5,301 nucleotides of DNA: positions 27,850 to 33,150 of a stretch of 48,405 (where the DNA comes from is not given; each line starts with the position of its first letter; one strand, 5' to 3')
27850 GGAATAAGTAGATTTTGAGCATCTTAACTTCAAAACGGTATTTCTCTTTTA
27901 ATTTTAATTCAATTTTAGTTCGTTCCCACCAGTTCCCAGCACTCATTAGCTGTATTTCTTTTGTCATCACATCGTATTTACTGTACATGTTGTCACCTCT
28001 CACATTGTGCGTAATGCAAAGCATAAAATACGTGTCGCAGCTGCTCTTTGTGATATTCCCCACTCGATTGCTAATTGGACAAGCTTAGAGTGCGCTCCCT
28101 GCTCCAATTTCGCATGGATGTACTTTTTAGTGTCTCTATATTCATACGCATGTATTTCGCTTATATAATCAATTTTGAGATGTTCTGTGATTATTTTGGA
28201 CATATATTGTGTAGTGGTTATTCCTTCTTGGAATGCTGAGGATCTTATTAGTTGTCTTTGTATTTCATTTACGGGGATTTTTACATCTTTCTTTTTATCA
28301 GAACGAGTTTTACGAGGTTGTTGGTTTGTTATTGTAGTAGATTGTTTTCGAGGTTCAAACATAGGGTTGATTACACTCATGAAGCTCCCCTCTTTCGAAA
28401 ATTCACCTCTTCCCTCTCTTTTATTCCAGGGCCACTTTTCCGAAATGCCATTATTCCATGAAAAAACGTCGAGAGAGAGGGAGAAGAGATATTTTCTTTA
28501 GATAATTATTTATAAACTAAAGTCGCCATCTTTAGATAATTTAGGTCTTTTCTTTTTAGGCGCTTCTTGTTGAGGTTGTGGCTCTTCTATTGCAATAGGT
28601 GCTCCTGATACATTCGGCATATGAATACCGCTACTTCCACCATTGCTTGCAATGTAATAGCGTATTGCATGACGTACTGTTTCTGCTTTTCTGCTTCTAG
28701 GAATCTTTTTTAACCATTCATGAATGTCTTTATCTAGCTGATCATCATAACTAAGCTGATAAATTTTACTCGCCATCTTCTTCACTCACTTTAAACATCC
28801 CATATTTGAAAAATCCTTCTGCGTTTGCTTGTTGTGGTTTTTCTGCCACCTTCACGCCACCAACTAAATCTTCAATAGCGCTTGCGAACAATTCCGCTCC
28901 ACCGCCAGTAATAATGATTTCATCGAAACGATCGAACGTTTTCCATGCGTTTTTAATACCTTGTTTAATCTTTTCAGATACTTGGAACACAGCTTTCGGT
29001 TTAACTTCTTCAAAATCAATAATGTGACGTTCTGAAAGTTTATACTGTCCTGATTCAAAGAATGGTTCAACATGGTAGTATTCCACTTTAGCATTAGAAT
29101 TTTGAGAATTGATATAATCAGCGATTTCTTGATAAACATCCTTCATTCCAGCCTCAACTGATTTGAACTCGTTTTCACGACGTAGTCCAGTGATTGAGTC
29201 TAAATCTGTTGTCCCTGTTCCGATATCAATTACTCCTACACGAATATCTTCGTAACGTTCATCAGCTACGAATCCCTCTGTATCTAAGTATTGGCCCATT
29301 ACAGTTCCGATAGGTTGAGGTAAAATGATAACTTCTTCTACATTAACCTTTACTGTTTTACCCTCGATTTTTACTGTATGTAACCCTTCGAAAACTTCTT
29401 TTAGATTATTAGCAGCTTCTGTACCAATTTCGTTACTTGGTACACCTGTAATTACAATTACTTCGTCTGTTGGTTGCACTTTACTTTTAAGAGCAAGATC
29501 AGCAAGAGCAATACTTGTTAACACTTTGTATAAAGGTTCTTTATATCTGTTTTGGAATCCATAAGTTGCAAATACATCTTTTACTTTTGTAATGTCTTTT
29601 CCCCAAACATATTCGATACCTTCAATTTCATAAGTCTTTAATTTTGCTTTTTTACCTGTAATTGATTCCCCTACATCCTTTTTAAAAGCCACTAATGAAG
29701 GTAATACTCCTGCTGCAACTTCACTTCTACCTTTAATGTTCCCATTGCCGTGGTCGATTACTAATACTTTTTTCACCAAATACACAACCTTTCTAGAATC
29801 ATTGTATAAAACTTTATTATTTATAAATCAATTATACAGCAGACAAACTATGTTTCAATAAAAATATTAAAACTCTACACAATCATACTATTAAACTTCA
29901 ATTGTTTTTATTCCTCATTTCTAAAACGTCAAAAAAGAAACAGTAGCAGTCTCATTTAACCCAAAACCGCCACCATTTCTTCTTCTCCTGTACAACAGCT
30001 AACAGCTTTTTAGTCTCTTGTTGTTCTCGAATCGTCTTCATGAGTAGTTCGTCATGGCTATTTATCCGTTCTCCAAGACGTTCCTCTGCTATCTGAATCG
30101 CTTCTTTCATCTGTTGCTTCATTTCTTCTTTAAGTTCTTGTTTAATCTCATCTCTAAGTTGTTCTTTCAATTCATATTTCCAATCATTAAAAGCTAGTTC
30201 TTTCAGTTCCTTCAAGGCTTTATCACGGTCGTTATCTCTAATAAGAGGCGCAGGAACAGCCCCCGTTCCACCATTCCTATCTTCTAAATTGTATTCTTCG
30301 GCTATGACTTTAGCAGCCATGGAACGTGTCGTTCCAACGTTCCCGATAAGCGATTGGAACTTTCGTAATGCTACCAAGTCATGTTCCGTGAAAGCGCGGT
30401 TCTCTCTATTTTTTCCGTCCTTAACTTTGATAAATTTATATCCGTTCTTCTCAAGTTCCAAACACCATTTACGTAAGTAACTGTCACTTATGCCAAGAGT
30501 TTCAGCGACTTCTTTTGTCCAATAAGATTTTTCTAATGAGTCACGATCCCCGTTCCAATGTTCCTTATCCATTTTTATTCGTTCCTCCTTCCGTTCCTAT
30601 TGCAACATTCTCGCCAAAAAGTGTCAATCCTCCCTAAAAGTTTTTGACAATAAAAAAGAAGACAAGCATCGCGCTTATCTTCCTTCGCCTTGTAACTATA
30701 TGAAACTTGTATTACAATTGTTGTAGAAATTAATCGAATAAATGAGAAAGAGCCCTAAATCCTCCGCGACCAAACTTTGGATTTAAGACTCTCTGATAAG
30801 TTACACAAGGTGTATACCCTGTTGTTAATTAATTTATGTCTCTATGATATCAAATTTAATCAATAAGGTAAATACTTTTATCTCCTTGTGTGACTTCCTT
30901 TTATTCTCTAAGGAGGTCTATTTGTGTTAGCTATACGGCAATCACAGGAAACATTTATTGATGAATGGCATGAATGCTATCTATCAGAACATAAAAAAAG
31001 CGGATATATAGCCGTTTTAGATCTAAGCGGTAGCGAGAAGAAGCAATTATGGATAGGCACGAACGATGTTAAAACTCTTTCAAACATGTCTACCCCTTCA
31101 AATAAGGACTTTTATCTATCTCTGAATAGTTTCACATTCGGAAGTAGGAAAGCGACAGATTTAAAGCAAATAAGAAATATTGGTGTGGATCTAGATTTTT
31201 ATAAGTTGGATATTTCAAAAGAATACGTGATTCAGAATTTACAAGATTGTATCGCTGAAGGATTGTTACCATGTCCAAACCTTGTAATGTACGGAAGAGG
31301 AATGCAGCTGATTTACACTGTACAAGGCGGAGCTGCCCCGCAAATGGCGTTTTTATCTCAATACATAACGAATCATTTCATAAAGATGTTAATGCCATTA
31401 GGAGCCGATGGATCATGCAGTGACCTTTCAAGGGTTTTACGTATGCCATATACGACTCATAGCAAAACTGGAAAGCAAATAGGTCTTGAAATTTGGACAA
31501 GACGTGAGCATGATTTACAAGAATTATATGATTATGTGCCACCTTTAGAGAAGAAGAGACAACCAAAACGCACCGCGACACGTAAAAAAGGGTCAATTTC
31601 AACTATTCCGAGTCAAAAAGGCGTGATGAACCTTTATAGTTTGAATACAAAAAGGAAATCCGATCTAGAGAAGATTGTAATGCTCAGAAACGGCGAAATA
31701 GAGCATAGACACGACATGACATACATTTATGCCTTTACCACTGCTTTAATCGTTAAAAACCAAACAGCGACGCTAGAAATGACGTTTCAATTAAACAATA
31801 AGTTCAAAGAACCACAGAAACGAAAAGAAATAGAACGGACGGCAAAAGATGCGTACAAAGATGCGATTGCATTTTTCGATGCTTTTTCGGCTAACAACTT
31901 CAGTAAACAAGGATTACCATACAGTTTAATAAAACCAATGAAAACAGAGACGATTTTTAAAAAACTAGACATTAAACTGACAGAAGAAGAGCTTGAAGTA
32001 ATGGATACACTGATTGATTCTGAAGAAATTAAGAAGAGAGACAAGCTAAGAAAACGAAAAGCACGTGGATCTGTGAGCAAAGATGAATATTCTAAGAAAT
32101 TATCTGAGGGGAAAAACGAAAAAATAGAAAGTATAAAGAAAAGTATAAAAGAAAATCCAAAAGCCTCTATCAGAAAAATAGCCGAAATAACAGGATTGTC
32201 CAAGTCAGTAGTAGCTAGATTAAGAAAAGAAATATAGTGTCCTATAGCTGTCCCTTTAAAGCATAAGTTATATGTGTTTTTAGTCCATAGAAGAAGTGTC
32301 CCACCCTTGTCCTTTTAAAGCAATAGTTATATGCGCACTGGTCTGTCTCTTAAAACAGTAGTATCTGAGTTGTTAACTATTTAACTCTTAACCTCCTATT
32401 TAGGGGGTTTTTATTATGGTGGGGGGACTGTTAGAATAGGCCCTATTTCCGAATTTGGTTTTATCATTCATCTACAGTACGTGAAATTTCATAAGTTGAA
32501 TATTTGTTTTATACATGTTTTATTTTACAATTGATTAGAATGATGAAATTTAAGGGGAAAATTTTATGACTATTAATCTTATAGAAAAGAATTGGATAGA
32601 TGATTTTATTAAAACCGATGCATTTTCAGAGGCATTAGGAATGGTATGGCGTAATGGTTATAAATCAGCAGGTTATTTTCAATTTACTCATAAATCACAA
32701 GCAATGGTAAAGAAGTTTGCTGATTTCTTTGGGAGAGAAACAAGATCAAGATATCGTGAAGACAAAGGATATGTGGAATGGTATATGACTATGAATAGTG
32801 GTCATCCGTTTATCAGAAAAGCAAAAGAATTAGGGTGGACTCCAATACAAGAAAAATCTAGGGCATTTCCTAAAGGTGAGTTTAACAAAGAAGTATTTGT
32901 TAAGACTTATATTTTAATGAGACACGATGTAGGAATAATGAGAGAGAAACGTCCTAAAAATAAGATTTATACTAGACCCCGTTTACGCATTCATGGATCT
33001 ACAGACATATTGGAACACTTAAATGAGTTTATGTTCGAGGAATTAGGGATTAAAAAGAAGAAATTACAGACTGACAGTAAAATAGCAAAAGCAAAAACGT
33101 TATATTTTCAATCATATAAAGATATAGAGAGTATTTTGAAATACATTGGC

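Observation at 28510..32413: No integrase, but a full plasmid maintenance kit: the prophage is probably an extrachromosomal phage-plasmid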

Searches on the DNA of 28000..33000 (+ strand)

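Call 5: search_dna_similar(query=window:28000-33000:+, collection=phages, mode=near, max_rows=25)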
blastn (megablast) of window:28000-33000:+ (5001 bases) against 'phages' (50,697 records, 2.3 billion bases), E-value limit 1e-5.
Records with a match: 14; places in all: 14; records where one place covers at least 80% of the query: 0.
Best place of each record, by identity: 80-90% 14.
By first word of the organism name: Bacillus 14.
By host as written in the record: Bacillus cereus 3; Bacillus thuringiensis 2; Bacillus thuringiensis serovar tenebrionis strain YBT-1765 2; Bacillus thuringiensis subsp. Kurstaki 2; Bacillus cereus 367-H 1; Bacillus cereus NC7401/2455 1; Bacillus cereus IS075 1; Bacillus cereus S58 1; and 1 more.
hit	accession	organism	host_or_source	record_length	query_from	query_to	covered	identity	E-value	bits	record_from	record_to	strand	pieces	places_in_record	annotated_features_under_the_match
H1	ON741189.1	Bacillus phage vB_BceS_LY4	Bacillus cereus 367-H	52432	1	4490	41%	86.7%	0e+0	2246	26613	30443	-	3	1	replication protein | plasmid segregation protein | hypothetical protein | peptidylprolyl isomerase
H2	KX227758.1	Bacillus phage PfNC7401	Bacillus cereus NC7401/2455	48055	1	4489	40%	86.6%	0e+0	2223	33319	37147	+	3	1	putative replication protein | plasmid segregation protein | hypothetical protein (x2)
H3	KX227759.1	Bacillus phage PfIS075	Bacillus cereus IS075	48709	1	4489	40%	86.6%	0e+0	2223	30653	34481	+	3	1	putative replication protein | plasmid segregation protein | hypothetical protein (x2)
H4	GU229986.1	Bacillus phage 250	Bacillus cereus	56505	109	4499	38%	85.7%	0e+0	2013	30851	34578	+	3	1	potential replication protein | hypothetical protein (x3)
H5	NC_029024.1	Bacillus phage 250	Bacillus cereus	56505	109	4499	38%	85.7%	0e+0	2013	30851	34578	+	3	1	replication protein | partition protein | hypothetical protein (x2)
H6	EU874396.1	Bacillus phage IEBH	Bacillus thuringiensis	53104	109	4499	38%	85.6%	0e+0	2008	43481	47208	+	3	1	potential replication protein | hypothetical protein (x3)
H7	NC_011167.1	Bacillus phage IEBH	Bacillus thuringiensis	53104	109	4499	38%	85.6%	0e+0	2008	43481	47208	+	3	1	replication protein | partition protein | hypothetical protein (x2)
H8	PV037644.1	Bacillus phage vB_BcM_CUBc25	Bacillus cereus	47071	1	513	10%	89.5%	0e+0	649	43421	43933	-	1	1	hypothetical protein (x2)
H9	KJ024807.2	Bacillus phage vB_BtS_BMBtp3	Bacillus thuringiensis serovar ...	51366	1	432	9%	86.7%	7e-131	475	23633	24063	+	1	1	hypothetical protein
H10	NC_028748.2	Bacillus phage vB_BtS_BMBtp3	Bacillus thuringiensis serovar ...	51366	1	432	9%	86.7%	7e-131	475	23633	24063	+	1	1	hypothetical protein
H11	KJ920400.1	Bacillus phage Waukesha92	Bacillus thuringiensis subsp. Kurstaki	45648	3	435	9%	86.3%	1e-128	468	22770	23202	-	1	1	hypothetical protein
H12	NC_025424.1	Bacillus phage Waukesha92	Bacillus thuringiensis subsp. Kurstaki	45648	3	435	9%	86.3%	1e-128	468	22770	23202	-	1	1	hypothetical protein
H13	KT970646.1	Bacillus phage phiS58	Bacillus cereus S58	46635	3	432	9%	86.4%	1e-128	468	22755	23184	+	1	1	hypothetical protein (x2)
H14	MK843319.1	Bacillus phage vB_BthS-TP21T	-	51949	3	432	9%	86.4%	1e-128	468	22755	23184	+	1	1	hypothetical protein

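Call 19: get_annotated_region(hit=H7, flank=3000)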
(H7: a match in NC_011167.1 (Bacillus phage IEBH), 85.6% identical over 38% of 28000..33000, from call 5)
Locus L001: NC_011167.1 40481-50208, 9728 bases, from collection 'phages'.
description: Bacillus phage IEBH, complete genome.
organism: Bacillus phage IEBH (NCBI taxid 2884422)
taxonomy: Viruses; Duplodnaviria; Heunggongvirae; Uroviricota; Caudoviricetes; Cecivirus; Cecivirus IEBH
host: Bacillus thuringiensis; source: -; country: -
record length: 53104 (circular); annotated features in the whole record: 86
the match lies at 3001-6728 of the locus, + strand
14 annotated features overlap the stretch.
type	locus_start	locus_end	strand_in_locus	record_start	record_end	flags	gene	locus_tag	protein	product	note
CDS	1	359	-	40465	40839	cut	-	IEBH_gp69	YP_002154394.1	hypothetical protein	-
CDS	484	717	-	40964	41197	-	-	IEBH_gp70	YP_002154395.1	helix-turn-helix transcriptional regulator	HTH_XRE superfamily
CDS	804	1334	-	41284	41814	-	-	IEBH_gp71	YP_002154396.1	hypothetical protein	-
CDS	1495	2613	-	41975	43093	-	-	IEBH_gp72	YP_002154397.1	transposase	transposase 2 superfamily; transposases 35 superfamily; multidomain COG0675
CDS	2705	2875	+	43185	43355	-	-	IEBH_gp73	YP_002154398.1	Arc-like repressor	-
CDS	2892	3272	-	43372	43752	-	-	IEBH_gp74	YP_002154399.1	hypothetical protein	-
CDS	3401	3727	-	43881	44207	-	-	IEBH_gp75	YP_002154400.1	hypothetical protein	-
CDS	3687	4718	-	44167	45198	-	-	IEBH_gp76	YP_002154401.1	partition protein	MreB multidomain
CDS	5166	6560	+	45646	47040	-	-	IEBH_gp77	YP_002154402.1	replication protein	-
CDS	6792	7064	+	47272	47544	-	-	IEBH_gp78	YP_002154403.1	RNA chaperone Hfq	Sm_like superfamily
CDS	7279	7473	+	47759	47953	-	-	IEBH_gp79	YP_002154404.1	hypothetical protein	-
CDS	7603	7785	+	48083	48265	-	-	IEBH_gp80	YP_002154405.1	ABC transporter, permease protein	-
CDS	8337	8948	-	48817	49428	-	-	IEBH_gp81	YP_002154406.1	DUF4352 domain-containing protein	-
CDS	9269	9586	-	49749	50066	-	-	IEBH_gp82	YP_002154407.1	transcriptional repressor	HTH-XRE superfamily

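Call 20: get_annotated_region(hit=H2, flank=3000)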
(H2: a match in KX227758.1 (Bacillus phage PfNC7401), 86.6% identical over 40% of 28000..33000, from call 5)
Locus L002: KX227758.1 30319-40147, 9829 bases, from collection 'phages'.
description: Bacillus phage PfNC7401, complete genome.
organism: Bacillus phage PfNC7401 (NCBI taxid 1868601)
taxonomy: Viruses; Duplodnaviria; Heunggongvirae; Uroviricota; Caudoviricetes; Cecivirus
host: Bacillus cereus NC7401/2455; source: -; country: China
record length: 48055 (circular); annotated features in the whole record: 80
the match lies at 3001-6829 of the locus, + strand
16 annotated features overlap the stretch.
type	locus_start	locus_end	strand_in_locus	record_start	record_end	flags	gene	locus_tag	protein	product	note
CDS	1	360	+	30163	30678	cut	-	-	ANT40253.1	hypothetical protein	-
CDS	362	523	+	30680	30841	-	-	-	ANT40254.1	hypothetical protein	-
CDS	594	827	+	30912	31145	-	-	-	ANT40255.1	hypothetical protein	-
CDS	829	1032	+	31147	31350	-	-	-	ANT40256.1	holin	-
CDS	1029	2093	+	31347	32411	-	-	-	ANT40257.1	N-acetylmuramoyl-L-alanine amidase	-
CDS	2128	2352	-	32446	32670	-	-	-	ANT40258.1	XRE family transcriptional regulator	-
CDS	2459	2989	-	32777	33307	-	-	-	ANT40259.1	hypothetical protein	-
CDS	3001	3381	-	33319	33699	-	-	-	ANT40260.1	hypothetical protein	-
CDS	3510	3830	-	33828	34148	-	-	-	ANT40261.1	hypothetical protein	-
CDS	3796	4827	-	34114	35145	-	-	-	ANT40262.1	plasmid segregation protein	-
CDS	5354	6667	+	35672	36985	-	-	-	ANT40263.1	putative replication protein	-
CDS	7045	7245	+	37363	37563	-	-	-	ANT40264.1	hypothetical protein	-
CDS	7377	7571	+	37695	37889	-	-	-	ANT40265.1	permease protein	transporter, permease protein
CDS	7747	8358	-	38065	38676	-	-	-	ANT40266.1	hypothetical protein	-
CDS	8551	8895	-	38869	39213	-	-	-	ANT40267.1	prorepressor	-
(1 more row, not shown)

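Call 37: search_dna_similar(query=window:28400-30620:+, collection=plasmids, mode=near, max_rows=30)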
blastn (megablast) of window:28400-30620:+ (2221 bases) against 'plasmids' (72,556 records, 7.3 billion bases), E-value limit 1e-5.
Records with a match: 9; places in all: 10; records where one place covers at least 80% of the query: 0.
Best place of each record, by identity: 95-99% 1; 90-95% 1; 80-90% 7.
By first word of the organism name: Bacillus 9.
By predicted mobility (MOB-suite, as given by PLSDB): non-mobilizable 7; conjugative 2.
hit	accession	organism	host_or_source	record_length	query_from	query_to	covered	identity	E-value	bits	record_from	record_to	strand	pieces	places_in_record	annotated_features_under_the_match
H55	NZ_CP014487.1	Bacillus cereus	Knife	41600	1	1516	68%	94.4%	0e+0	2329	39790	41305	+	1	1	plasmid segregation protein ParM domain-containing protein | hypothetical protein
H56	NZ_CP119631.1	Bacillus paranthracis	white bream,bacteria culture,liver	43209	70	1516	65%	95.3%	0e+0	2298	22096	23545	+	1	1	plasmid segregation protein ParM domain-containing protein | hypothetical protein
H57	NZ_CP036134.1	Bacillus mycoides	cell culture,soil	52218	75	1516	65%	88.9%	0e+0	1777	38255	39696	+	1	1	parM: plasmid segregation protein ParM domain-containing protein | hypothetical protein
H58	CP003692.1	Bacillus thuringiensis MC28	-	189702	1539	2215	30%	87.7%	0e+0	784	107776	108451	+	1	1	recombination and DNA strand exchange inhibitor protein | hypothetical protein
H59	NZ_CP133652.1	Bacillus cereus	-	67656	1555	2213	30%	88.8%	0e+0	808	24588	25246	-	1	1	DUF3967 domain-containing protein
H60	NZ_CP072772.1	Bacillus cereus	mixed culture,Bee Honey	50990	1555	2213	30%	87.8%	0e+0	769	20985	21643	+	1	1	DUF3967 domain-containing protein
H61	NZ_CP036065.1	Bacillus mycoides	cell culture,soil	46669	1532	2173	29%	89.9%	0e+0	826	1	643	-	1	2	DUF3967 domain-containing protein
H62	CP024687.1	Bacillus wiedmannii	cell culture,soil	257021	1571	2213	29%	83.3%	3e-165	590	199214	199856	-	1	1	hypothetical protein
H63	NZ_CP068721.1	Bacillus cereus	Angelica sinensis Dlies,single cell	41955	1601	2221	28%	84.8%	1e-174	621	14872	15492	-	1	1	DUF3967 domain-containing protein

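Call 38: search_dna_similar(query=window:30573-32570:+, collection=plasmids, mode=near, max_rows=30)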
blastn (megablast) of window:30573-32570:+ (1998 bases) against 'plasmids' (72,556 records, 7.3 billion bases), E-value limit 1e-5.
Records with a match: 9; places in all: 10; records where one place covers at least 80% of the query: 2.
Best place of each record, by identity: 90-95% 2; 80-90% 7.
By first word of the organism name: Bacillus 9.
By predicted mobility (MOB-suite, as given by PLSDB): non-mobilizable 9.
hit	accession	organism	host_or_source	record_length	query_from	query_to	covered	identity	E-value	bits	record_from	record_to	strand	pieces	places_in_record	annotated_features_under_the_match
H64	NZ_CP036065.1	Bacillus mycoides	cell culture,soil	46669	1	1917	96%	88.6%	0e+0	2303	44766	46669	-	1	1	AsnC family protein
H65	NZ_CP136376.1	Bacillus mycoides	whole organism,soil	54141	51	1916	88%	89.3%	0e+0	2175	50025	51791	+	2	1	AsnC family protein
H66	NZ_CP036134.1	Bacillus mycoides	cell culture,soil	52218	60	1921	75%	92.8%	0e+0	2161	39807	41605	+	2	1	AsnC family protein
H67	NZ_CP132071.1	Bacillus mycoides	whole organism,soil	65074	117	1916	74%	92.2%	0e+0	2101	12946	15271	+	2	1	AsnC family protein | hypothetical protein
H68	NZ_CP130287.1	Bacillus cereus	sediment,marine sediments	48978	51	1916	78%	86.3%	0e+0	1686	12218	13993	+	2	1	hypothetical protein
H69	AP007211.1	Bacillus cereus NC7401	-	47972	51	1318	63%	87.5%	0e+0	1463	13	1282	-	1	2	none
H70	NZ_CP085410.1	Bacillus thuringiensis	single cell,soil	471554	1818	1917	5%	89.3%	1e-24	122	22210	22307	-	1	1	none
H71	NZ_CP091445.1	Bacillus cereus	Moringa oleifera,whole organism,root ...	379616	1818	1917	5%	88.3%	6e-23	117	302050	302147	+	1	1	none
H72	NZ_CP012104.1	Bacillus thuringiensis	whole organism,soil sample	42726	1818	1917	5%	88.0%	6e-23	117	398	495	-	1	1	none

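Call 39: get_annotated_region(hit=H66, flank=4000)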
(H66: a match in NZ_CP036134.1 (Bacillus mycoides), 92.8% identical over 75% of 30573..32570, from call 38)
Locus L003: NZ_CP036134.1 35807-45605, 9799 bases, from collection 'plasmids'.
description: Bacillus mycoides strain JAS823 plasmid p52
organism: Bacillus mycoides (NCBI taxid 1405)
taxonomy: Bacteria; Bacillota; Bacilli; Bacillales; Bacillaceae; Bacillus; Bacillus mycoides
host: -; source: cell culture,soil; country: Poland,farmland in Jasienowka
typing (MOB-suite, as given by PLSDB): non-mobilizable; replicon rep_cluster_1396
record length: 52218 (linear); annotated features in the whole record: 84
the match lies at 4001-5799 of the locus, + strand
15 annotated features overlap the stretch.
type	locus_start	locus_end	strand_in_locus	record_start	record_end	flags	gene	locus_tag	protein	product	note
CDS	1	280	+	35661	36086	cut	-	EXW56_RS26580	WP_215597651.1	phage holin family protein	-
CDS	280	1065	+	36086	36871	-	-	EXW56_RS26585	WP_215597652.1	N-acetylmuramoyl-L-alanine amidase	-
CDS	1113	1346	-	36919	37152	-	-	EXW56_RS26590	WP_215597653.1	helix-turn-helix transcriptional regulator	-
CDS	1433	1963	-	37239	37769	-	-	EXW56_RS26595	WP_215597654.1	hypothetical protein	-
CDS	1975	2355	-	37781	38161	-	-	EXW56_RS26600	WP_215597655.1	hypothetical protein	-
CDS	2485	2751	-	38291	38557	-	-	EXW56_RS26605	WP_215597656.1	hypothetical protein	-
CDS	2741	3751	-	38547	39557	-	parM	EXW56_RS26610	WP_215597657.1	plasmid segregation protein ParM domain-containing protein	-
CDS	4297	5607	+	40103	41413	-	-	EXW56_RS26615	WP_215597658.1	AsnC family protein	-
CDS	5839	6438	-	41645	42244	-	-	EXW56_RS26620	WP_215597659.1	DUF4352 domain-containing protein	-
CDS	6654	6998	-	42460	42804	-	-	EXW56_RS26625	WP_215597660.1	helix-turn-helix transcriptional regulator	-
CDS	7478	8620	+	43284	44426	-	-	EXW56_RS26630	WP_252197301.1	AimR family lysis-lysogeny pheromone receptor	-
CDS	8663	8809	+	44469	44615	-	-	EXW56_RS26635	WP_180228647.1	hypothetical protein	-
CDS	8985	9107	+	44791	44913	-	-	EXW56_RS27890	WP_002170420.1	hypothetical protein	-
CDS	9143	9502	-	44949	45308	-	-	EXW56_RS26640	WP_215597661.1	helix-turn-helix transcriptional regulator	-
CDS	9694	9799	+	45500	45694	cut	-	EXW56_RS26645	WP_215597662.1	helix-turn-helix transcriptional regulator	-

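Call 40: get_annotated_region(hit=H64, flank=1500)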
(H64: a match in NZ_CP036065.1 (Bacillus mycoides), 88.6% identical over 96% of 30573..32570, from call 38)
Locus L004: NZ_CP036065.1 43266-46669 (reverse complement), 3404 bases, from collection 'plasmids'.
description: Bacillus mycoides strain JAS06/3 plasmid p47
organism: Bacillus mycoides (NCBI taxid 1405)
taxonomy: Bacteria; Bacillota; Bacilli; Bacillales; Bacillaceae; Bacillus; Bacillus mycoides
host: -; source: cell culture,soil; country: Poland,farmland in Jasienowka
typing (MOB-suite, as given by PLSDB): non-mobilizable
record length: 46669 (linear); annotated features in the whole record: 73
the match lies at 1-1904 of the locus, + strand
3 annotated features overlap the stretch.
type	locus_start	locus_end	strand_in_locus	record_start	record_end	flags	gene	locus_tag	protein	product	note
CDS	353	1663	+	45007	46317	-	-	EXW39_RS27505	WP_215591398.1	AsnC family protein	-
CDS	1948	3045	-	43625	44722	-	-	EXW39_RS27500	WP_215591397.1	DUF3862 domain-containing protein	-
CDS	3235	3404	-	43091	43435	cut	-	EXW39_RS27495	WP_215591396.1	helix-turn-helix transcriptional regulator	-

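Call 41: get_annotated_region(hit=H65, flank=1500)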
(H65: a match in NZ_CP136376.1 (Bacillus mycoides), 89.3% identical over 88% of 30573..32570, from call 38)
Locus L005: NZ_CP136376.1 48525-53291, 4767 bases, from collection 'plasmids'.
description: Bacillus mycoides strain PAMC 29434 plasmid unnamed4, complete sequence
organism: Bacillus mycoides (NCBI taxid 1405)
taxonomy: Bacteria; Bacillota; Bacilli; Bacillales; Bacillaceae; Bacillus; Bacillus mycoides
host: -; source: whole organism,soil; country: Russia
typing (MOB-suite, as given by PLSDB): non-mobilizable
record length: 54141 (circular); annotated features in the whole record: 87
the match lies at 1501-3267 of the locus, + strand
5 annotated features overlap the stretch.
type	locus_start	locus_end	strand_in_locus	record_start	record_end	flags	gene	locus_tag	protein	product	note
CDS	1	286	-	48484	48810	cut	-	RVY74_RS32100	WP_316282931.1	peptidylprolyl isomerase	-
CDS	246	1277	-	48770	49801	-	-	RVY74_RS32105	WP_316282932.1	ParM/StbA family protein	GO:0030541 - plasmid partitioning [Evidence IEA]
CDS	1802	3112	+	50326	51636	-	-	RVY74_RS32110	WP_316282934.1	AsnC family protein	-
CDS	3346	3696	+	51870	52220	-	-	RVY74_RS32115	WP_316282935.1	hypothetical protein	-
CDS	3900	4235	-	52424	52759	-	-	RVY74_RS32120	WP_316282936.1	TM2 domain-containing protein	-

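Call 42: get_annotated_region(hit=H67, flank=1500)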
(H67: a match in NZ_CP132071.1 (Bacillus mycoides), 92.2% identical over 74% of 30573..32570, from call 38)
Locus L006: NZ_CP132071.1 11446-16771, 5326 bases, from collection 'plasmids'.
description: Bacillus mycoides strain PAMC 29538 plasmid unnamed6, complete sequence
organism: Bacillus mycoides (NCBI taxid 1405)
taxonomy: Bacteria; Bacillota; Bacilli; Bacillales; Bacillaceae; Bacillus; Bacillus mycoides
host: -; source: whole organism,soil; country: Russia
typing (MOB-suite, as given by PLSDB): non-mobilizable; replicon rep_cluster_1396
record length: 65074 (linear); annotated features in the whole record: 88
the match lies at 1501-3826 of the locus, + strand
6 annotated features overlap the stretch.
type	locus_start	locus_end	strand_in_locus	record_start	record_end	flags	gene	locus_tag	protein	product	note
CDS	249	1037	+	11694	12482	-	-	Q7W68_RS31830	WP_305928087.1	ParA family protein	-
CDS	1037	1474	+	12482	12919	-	-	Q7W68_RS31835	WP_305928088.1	hypothetical protein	-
CDS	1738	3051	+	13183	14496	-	-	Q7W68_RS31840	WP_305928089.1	AsnC family protein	-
CDS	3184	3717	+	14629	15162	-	-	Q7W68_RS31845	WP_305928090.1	hypothetical protein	-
CDS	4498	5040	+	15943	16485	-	-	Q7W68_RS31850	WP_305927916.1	recombinase family protein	GO:0006310 - DNA recombination [Evidence IEA]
CDS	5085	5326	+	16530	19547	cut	-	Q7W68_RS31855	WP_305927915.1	Tn3 family transposase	-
